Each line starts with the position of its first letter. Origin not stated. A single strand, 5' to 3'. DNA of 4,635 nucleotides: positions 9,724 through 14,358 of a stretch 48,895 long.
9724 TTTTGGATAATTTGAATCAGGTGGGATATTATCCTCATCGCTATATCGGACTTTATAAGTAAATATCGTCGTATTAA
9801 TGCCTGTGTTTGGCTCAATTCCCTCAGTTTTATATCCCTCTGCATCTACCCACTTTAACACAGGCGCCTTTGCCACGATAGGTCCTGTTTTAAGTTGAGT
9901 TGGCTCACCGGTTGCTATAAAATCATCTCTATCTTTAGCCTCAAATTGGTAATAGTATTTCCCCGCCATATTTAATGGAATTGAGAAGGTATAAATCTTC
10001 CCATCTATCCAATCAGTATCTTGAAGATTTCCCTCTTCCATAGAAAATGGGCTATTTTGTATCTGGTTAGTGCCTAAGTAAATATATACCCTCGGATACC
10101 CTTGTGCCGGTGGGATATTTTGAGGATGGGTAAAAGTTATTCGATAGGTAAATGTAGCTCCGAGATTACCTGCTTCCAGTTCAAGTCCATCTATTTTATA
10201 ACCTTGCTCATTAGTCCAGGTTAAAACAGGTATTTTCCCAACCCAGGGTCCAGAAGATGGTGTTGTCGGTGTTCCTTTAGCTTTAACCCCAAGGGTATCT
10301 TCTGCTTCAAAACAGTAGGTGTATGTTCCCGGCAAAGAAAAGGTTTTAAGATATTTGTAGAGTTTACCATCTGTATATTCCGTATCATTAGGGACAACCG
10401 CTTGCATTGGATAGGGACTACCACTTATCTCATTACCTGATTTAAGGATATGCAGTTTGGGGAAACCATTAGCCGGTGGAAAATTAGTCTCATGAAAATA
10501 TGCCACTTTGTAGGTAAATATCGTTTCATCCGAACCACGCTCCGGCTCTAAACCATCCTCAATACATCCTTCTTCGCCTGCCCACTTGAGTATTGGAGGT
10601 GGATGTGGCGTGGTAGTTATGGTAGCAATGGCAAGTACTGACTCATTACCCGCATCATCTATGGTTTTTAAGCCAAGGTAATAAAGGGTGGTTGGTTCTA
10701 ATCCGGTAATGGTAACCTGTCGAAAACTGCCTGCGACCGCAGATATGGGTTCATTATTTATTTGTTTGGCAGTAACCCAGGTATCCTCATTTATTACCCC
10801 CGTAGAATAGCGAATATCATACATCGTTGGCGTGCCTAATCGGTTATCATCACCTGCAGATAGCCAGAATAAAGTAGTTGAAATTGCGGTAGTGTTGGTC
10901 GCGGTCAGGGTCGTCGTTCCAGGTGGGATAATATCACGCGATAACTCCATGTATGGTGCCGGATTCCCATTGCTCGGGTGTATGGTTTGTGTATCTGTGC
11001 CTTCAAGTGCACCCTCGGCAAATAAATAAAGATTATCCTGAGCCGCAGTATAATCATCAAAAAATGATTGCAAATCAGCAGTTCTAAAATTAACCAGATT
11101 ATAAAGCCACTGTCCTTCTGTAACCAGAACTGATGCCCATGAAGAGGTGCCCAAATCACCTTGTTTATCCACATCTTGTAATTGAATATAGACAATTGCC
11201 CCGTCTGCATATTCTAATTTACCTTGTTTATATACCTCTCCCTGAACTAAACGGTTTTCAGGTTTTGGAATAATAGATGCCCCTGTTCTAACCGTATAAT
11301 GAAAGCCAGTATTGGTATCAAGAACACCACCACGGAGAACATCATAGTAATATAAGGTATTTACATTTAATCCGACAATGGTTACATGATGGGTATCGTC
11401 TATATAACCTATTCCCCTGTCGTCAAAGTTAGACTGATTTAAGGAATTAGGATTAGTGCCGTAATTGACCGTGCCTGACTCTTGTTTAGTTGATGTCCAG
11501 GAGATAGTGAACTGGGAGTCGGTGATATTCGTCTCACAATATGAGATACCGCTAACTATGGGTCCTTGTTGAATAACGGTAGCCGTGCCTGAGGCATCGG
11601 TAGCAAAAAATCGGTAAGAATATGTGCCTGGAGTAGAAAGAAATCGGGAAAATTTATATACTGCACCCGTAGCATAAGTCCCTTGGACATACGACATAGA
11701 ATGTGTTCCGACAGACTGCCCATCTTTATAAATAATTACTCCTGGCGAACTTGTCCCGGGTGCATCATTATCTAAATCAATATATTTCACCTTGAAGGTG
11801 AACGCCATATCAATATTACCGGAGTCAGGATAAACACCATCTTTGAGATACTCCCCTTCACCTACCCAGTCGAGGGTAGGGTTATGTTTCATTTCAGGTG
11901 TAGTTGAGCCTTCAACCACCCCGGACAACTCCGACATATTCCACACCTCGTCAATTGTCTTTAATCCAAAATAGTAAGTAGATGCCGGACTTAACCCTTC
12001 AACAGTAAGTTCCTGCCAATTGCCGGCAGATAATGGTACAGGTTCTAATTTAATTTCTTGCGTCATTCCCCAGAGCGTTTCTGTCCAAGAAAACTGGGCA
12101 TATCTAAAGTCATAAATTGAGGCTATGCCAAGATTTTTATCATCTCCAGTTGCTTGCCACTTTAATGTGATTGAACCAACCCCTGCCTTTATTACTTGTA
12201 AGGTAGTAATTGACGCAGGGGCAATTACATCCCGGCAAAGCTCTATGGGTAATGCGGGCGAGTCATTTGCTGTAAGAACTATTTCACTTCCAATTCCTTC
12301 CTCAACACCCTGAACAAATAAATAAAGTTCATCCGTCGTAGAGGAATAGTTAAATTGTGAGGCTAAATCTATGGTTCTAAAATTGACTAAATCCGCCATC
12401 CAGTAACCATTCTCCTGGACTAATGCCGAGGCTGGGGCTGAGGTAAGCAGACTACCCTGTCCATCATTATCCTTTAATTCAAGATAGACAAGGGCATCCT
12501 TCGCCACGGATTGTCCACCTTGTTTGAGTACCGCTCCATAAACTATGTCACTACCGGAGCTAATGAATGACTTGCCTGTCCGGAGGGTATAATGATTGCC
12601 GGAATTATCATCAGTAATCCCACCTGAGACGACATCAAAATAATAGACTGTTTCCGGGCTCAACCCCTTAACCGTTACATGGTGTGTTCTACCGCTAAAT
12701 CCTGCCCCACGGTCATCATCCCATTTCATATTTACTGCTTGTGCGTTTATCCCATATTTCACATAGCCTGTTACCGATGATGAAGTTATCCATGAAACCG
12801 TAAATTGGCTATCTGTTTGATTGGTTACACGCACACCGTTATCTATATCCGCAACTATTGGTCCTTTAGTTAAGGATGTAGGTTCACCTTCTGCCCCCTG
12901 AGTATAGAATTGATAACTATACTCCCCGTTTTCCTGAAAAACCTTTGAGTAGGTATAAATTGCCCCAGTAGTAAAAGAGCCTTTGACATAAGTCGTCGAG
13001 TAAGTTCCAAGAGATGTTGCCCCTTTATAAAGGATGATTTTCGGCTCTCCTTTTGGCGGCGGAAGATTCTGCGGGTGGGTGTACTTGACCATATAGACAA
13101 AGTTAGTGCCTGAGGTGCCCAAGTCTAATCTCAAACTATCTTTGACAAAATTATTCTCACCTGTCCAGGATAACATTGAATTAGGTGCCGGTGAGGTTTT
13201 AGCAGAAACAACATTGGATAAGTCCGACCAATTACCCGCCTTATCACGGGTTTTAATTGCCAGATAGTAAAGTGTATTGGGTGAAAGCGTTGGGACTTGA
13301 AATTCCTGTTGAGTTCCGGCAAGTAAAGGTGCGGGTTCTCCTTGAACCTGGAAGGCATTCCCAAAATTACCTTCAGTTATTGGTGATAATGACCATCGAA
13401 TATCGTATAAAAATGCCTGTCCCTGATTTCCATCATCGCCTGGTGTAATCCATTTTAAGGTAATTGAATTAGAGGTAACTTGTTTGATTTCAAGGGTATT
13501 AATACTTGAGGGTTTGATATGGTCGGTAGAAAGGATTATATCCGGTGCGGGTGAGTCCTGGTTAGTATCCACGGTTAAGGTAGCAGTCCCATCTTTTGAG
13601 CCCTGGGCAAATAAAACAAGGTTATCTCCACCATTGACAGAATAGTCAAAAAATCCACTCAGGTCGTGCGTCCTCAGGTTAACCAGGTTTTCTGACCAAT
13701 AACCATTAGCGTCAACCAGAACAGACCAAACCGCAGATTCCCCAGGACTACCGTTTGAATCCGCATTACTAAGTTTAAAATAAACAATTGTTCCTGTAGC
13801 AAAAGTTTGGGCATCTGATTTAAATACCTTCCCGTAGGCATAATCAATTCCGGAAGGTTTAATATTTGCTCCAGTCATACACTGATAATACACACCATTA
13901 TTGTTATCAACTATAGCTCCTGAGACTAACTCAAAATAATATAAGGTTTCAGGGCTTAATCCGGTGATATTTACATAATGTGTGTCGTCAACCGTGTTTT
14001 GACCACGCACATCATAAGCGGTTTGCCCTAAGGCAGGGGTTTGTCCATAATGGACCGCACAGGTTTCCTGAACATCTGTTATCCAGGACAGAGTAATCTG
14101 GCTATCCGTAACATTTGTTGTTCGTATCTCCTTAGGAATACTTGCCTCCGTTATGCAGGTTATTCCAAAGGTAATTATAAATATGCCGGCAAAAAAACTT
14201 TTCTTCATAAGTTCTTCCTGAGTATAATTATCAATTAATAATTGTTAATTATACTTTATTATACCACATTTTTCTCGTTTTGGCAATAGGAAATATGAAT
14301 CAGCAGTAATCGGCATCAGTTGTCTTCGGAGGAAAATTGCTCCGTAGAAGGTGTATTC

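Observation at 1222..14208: Intact 13-kb gene for a 4,328-aa modular, probably cell-surface protein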

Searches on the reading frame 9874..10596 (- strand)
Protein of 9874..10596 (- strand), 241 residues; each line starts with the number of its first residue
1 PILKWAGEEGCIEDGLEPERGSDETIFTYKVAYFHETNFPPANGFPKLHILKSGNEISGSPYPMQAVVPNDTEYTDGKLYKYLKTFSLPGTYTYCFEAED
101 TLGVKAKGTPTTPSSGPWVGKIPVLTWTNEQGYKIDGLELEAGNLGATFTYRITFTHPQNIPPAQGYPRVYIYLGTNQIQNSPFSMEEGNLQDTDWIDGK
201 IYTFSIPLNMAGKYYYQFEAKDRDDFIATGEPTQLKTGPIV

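Call 17: find_homologous_proteins(query=window:9874-10596:-, max_evalue=0.00001)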
Query window:9874-10596:- (241 aa): 4 proteins with E <= 0.00001 among 150 candidates.
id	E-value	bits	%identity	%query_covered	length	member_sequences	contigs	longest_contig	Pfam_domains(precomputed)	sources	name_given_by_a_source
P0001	6.9e-39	152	39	85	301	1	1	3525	PF13585.13,PF18962.8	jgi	jgi:hypothetical protein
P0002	2.5e-34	137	42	66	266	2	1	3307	-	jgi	-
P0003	1.7e-26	111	51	49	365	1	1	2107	PF15892.12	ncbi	-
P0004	7.9e-19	86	47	49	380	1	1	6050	PF13585.13,PF18962.8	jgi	jgi:hypothetical protein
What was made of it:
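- Tried and rejected: The word-indexed search with two repeats found only 4 proteins (call 17).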

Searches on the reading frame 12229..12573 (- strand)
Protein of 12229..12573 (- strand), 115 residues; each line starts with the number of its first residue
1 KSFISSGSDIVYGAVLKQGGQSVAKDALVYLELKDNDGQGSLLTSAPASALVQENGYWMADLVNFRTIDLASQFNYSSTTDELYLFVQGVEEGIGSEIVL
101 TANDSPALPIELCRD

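Call 33: search_protein_families(library=pfam, proteins=[window:12229-12573:-], max_evalue=10)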
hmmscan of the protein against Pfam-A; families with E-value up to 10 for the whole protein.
seq(115 aa): 1 family
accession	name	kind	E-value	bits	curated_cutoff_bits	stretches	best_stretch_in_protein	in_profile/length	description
PF22323.1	Aq_1974-like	-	0.2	11.9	27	1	75-102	24-51/64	Uncharacterised protein aq_1974-like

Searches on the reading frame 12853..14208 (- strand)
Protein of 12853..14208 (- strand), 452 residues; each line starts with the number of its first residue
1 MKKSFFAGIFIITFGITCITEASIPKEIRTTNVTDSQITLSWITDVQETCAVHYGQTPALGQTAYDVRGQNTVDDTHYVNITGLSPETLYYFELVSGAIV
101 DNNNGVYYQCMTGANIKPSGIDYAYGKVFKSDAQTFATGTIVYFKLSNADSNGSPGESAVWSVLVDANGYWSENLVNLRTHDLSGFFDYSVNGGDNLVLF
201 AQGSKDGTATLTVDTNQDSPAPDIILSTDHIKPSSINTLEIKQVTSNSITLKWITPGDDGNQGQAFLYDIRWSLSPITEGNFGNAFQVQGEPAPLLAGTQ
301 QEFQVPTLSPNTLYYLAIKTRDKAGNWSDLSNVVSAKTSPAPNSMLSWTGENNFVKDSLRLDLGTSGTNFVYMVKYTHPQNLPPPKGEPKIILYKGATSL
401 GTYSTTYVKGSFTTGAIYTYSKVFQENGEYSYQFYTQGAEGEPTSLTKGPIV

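Call 48: find_related_loci(query=window:12853-14208:-, collection=genome_contigs, flank=10000)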
Query window:12853-14208:- (452 aa) in genome_contigs; peptide patterns used: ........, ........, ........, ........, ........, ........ (x = any residue, [..] = any of these).
79 stretches matched a pattern; 3 encode a relative of the query (tblastn E <= 1e-3); 3 distinct loci.
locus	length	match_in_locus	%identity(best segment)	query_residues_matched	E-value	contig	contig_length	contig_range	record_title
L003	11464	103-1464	85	1-452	0e+0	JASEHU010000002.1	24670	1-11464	MAG: bacterium isolate Yes70-31 NODE_2_length_24670_cov_15.438797, whole genome shotgun sequence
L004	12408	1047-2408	84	1-452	0e+0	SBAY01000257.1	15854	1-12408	MAG: Nitrospira sp. isolate Bin_21_1 Hy_contig15281, whole genome shotgun sequence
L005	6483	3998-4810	36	307-452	1e-10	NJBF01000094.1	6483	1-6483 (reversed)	MAG: Candidatus Heimdallarchaeota archaeon B3_Heim 13758, whole genome shotgun sequence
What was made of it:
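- Tried and rejected: The N-terminal 452 aa were used instead (call 48).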

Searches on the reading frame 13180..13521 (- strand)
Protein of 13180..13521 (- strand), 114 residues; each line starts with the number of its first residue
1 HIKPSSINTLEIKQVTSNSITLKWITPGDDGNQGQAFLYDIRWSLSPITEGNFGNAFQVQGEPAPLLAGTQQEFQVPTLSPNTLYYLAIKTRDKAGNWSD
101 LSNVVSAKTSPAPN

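Call 33: search_protein_families(library=pfam, proteins=[window:13180-13521:-], max_evalue=10)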
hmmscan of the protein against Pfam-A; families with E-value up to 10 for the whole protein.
seq(114 aa): 4 families
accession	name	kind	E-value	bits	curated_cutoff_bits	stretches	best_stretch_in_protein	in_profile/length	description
PF00041.27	fn3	-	2.8e-08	34.3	25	1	7-104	3-80/84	Fibronectin type III domain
PF16656.11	Pur_ac_phosph_N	-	4.2e-05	24.5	30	1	10-102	6-89/93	Purple acid Phosphatase, N-terminal domain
PF25788.1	Ig_Rha78A_N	-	0.0028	18.3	27.4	1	19-109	19-101/105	Rha78A-like, N-terminal immunoglobulin domain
PF25059.1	FN3_DSCAM-DSCAML_C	-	0.16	12.8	39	1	70-100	43-73/89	DSCAM/DSCAML C-terminal Fn3-like domain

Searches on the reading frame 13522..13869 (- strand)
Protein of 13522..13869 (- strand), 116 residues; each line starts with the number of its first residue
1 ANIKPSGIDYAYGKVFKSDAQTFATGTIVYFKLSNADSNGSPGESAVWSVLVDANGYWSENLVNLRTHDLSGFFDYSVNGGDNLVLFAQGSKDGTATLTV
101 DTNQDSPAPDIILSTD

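Call 33: search_protein_families(library=pfam, proteins=[window:13522-13869:-], max_evalue=10)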
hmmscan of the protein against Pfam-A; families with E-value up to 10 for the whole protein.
seq(116 aa): 0 families

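Call 90: search_solved_structures(query=A4, max_evalue=10)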
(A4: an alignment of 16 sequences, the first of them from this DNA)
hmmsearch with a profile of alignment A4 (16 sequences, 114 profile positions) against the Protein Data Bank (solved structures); distinct sequences matched with E-value up to 10: 2.
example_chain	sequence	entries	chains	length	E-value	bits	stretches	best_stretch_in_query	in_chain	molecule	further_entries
7yax_A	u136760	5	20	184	0.73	12.8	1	35-95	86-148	Hydroxynitrile lyase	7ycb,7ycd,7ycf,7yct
5ewn_A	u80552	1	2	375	1.7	11.7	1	45-84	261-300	Structural protein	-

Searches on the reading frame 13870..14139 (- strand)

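Call 33: search_protein_families(library=pfam, proteins=[window:13870-14139:-], max_evalue=10)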
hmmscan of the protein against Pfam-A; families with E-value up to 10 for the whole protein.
seq(90 aa): 2 families
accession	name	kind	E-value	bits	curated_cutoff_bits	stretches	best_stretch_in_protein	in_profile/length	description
PF16656.11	Pur_ac_phosph_N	-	4.6e-07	30.8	30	1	6-74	5-81/93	Purple acid Phosphatase, N-terminal domain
PF00041.27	fn3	-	7.5e-05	23.3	25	1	2-72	3-67/84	Fibronectin type III domain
